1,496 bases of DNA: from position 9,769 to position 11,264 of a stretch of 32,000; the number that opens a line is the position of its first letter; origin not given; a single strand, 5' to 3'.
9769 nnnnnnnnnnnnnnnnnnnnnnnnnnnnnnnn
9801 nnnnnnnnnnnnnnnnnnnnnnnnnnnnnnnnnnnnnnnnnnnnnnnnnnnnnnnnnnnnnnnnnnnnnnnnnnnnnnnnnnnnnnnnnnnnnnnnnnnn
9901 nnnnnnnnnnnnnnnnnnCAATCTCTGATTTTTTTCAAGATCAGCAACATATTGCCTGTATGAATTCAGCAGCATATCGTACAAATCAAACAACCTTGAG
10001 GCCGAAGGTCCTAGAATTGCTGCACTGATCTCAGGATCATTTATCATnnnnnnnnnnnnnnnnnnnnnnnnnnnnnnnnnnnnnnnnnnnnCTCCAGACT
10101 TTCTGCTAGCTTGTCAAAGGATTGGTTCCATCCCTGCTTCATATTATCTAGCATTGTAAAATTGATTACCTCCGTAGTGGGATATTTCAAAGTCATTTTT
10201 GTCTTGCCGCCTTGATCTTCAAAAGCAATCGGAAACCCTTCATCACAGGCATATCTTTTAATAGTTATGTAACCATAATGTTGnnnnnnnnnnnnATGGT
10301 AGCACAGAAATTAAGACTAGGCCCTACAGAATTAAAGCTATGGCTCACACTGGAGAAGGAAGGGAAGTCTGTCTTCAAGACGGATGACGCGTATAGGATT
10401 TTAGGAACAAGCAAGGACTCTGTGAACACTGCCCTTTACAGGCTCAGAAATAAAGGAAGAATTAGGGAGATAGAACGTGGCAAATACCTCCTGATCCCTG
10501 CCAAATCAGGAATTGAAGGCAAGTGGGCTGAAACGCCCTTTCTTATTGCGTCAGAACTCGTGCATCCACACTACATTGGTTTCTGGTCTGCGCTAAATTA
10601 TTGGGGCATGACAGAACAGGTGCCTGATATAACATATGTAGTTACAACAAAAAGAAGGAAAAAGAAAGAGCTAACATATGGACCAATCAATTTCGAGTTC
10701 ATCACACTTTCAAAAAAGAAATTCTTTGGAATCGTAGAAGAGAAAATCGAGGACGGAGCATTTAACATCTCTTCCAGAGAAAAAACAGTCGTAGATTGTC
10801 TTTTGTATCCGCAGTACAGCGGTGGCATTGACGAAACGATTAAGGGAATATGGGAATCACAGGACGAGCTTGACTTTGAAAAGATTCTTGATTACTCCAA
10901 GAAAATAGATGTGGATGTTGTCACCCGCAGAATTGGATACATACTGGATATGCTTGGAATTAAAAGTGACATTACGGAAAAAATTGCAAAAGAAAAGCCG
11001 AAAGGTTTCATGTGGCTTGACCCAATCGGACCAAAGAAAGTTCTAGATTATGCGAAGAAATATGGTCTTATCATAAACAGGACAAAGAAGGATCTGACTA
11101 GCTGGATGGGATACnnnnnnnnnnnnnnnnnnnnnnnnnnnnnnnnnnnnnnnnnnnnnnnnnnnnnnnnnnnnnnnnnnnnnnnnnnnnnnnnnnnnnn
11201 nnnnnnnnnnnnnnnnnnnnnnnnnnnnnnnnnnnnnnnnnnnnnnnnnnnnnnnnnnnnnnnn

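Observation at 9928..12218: AbiEi/AbiEii toxin-antitoxin pair inside a 2160-bp unit bracketed by 131-bp direct repeats and abutting a truncated gene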

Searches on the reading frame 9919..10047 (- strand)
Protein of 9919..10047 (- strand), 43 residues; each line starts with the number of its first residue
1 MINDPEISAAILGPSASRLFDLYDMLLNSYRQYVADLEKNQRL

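Call 9: search_protein_families(library=pfam, proteins=[window:9919-10047:-], max_evalue=0.01)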
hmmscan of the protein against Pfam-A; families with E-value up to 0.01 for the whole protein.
window:9919-10047:- (43 aa): 0 families

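Call 44: search_protein_representatives(protein=window:9919-10047:-)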
Query: 43 residues. Proteins with E-value up to 0.001 (for the whole library): 4; up to 1e-10: 1; up to 1e-30: 0. The best 4 are listed.
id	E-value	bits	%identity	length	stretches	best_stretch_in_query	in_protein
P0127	2.0e-13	64.1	79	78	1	1-42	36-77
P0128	1.1e-06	43.6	66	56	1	4-41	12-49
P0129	3.3e-04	36.0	58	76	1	2-39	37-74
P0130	9.4e-04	34.6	51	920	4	8-26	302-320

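Call 46: find_encoding_contigs(protein=P0127, flank=6000, max_places=6)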
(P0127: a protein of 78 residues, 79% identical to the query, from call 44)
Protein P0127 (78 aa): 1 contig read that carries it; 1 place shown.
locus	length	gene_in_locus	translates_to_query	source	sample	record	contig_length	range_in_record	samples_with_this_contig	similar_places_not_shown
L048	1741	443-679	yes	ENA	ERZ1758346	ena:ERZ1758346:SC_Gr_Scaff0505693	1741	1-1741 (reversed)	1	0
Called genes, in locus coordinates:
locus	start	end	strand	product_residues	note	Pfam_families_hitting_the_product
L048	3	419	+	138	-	?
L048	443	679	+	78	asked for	-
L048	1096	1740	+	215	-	?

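Call 63: search_protein_families(library=phrogs, proteins=[P0127], max_evalue=0.01)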
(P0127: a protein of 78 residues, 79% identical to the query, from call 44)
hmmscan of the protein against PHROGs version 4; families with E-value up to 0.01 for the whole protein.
P0127 (78 aa): 0 families

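Call 72: find_related_loci(query=A2, collection=metagenome_contigs, flank=6000)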
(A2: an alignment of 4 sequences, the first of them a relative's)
Query A2 (78 aa) in metagenome_contigs; peptide patterns used: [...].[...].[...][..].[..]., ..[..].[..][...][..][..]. (x = any residue, [..] = any of these).
198 stretches matched a pattern; 3 encode a relative of the query (tblastn E <= 1e-3); 3 distinct loci.
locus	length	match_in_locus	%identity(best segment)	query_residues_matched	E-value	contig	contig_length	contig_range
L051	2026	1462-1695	94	1-78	3e-47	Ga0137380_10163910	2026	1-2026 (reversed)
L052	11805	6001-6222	68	1-74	9e-32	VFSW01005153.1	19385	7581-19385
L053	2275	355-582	55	1-76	3e-25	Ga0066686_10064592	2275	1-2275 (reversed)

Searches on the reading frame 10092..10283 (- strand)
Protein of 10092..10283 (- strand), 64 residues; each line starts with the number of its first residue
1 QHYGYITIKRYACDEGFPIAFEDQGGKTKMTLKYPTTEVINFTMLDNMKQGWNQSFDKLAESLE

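Call 9: search_protein_families(library=pfam, proteins=[window:10092-10283:-], max_evalue=0.01)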
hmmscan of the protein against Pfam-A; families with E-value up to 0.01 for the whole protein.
window:10092-10283:- (64 aa): 1 family
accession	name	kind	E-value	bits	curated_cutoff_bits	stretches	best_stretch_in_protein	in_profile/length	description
PF08327.17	AHSA1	-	2.6e-06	28.1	22.1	1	19-64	81-125/125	Activator of Hsp90 ATPase homolog 1-like protein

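Call 40: find_homologous_proteins(query=window:10092-10283:-, max_evalue=0.001)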
Query window:10092-10283:- (64 aa): 5 proteins with E <= 0.001 among 9 candidates.
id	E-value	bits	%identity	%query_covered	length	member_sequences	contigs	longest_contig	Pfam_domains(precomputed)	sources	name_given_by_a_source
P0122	2.1e-32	127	98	92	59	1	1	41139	PF08327.18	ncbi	ncbi:MAG: SRPBCC domain-containing protein [Nitrosotalea sp.]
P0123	1.8e-15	74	80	72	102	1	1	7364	PF08327.18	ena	-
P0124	6.2e-5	41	57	72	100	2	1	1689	PF08327.18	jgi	jgi:uncharacterized protein YndB with AHSA1/START domain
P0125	9.3e-5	40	53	72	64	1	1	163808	PF08327.18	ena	-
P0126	1.3e-4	40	54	72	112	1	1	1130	PF08327.18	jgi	jgi:uncharacterized protein YndB with AHSA1/START domain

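Call 41: find_encoding_contigs(protein=P0123, flank=7000, max_places=4)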
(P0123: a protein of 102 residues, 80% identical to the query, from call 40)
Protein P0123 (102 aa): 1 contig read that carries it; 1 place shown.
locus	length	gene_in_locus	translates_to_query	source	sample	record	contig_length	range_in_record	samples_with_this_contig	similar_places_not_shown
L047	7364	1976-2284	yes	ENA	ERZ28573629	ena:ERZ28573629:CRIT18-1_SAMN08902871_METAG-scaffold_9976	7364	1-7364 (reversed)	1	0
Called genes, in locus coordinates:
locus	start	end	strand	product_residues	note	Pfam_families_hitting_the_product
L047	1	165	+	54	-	?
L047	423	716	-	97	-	-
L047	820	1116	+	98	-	-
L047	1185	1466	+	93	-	PF01423:LSM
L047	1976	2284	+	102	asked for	PF08327:AHSA1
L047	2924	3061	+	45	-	-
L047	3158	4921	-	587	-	PF17957:Big_7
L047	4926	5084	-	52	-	-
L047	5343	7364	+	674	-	?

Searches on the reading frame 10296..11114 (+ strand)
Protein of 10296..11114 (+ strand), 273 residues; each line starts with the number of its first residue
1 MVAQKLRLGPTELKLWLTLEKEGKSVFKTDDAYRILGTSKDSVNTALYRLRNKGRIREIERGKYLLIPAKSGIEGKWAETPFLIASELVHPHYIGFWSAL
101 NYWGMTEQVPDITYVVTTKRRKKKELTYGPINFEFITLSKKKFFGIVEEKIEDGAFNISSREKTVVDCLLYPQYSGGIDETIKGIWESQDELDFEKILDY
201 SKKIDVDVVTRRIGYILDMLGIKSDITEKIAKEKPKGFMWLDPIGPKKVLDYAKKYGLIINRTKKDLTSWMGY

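Call 9: search_protein_families(library=pfam, proteins=[window:10296-11114:+], max_evalue=0.01)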
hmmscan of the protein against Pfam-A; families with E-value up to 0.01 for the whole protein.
window:10296-11114:+ (273 aa): 2 families
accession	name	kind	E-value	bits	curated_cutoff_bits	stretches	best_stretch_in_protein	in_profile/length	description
PF09407.15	AbiEi_1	-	3.8e-06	27.6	22.2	1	86-218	12-141/142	AbiEi antitoxin C-terminal domain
PF13338.12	AbiEi_4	-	3.7e-05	24.2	25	1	19-66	6-48/49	Transcriptional regulator, AbiEi antitoxin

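Call 55: search_protein_families(library=padloc, proteins=[window:10296-11114:+], max_evalue=0.001)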
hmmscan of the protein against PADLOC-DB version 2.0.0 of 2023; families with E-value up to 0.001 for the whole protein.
window:10296-11114:+ (273 aa): 31 families (the best 25 are shown)
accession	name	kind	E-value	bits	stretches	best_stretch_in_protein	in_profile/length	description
PDLC02267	AbiEi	-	2.1e-81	271.1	1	8-271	2-251/252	AbiEi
PDLC02276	AbiEi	-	1.6e-37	127.5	1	16-224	7-212/270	AbiEi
PDLC02266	AbiEi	-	1.3e-34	117.8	1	18-263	9-253/258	AbiEi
PDLC02271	AbiEi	-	1.1e-33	114.5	1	20-244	17-243/263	AbiEi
PDLC02282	AbiEi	-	3.3e-33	113.1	1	19-232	10-221/260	AbiEi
PDLC02269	AbiEi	-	9.9e-27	91.8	1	24-230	10-204/251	AbiEi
PDLC02252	AbiEi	-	1.2e-24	85.4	1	21-250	12-239/259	AbiEi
PDLC02270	AbiEi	-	2.8e-24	83.6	1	24-240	10-234/265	AbiEi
PDLC02287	AbiEi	-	5.4e-24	83.1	1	25-231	11-205/253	AbiEi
PDLC02272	AbiEi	-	2.7e-18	64.5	1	31-219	17-197/200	AbiEi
PDLC02241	AbiEi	-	3e-17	61.1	1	25-213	13-191/199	AbiEi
PDLC02265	AbiEi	-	5.9e-17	60.1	1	43-212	28-192/198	AbiEi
PDLC02230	AbiEi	-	1.6e-15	55.3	1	41-172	17-137/192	AbiEi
PDLC02275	AbiEi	-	2.7e-14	51.6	1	44-210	25-178/184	AbiEi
PDLC02225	AbiEi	-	2.9e-14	51.3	1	44-211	32-188/198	AbiEi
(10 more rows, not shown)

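Call 63: search_protein_families(library=phrogs, proteins=[window:10296-11114:+], max_evalue=0.01)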
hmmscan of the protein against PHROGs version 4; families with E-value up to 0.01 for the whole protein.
window:10296-11114:+ (273 aa): 1 family
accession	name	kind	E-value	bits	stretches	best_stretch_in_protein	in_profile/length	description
phrog_633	-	transcription regulation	2.7e-05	25.6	1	26-68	16-58/111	transcriptional regulator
